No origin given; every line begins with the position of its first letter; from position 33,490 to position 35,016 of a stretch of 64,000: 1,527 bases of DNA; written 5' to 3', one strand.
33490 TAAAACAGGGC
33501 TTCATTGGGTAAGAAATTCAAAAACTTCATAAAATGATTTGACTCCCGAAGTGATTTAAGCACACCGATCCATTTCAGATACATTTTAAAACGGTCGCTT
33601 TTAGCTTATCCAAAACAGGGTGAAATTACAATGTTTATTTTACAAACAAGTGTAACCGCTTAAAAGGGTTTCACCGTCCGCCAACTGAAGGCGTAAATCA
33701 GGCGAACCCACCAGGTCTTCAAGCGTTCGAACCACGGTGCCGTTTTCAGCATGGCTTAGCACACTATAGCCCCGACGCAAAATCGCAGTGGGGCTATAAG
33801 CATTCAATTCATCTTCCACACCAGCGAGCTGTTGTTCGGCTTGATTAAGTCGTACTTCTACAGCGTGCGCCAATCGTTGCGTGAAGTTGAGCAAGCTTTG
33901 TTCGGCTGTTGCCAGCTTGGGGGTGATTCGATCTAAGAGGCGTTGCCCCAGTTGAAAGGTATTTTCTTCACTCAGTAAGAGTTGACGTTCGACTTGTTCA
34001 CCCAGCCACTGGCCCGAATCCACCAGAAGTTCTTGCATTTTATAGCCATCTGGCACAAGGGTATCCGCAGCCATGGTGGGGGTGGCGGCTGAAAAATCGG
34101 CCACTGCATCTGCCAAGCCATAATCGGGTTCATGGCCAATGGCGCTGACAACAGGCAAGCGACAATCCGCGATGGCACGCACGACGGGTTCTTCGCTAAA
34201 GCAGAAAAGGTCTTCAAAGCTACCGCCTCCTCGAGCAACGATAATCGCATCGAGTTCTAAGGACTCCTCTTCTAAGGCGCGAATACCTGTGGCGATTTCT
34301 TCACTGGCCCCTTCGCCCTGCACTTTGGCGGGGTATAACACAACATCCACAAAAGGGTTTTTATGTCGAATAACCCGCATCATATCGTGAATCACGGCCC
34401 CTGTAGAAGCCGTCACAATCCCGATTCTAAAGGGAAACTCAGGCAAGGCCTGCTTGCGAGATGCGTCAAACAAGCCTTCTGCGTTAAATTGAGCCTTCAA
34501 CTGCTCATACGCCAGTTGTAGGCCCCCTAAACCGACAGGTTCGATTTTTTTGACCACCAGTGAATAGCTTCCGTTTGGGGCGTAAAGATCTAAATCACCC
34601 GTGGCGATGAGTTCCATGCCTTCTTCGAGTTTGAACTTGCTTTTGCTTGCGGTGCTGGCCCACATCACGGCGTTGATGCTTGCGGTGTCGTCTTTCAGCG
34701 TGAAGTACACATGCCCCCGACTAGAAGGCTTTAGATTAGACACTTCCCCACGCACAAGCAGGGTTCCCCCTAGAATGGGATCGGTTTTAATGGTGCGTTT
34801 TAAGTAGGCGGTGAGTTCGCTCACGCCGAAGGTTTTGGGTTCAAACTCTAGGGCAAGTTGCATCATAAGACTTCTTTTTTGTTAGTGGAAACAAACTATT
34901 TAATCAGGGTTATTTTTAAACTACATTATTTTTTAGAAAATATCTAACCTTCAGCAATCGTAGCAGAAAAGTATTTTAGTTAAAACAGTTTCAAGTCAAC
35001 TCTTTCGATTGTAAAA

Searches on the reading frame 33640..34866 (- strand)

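Call 65: search_protein_families(library=pfam, proteins=[window:33640-34866:-])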
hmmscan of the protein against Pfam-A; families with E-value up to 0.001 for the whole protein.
window:33640-34866:- (408 aa): 3 families
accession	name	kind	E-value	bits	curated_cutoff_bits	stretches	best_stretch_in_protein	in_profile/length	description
PF02601.20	Exonuc_VII_L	-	1.6e-80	271.4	35.9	2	132-349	1-216/315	Exonuclease VII, large subunit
PF13742.12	tRNA_anti_2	-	1.3e-28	99.5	27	1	14-109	2-95/95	OB-fold nucleic acid binding domain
PF01336.31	tRNA_anti-codon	-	1.5e-14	54.1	27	1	38-111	3-75/75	OB-fold nucleic acid binding domain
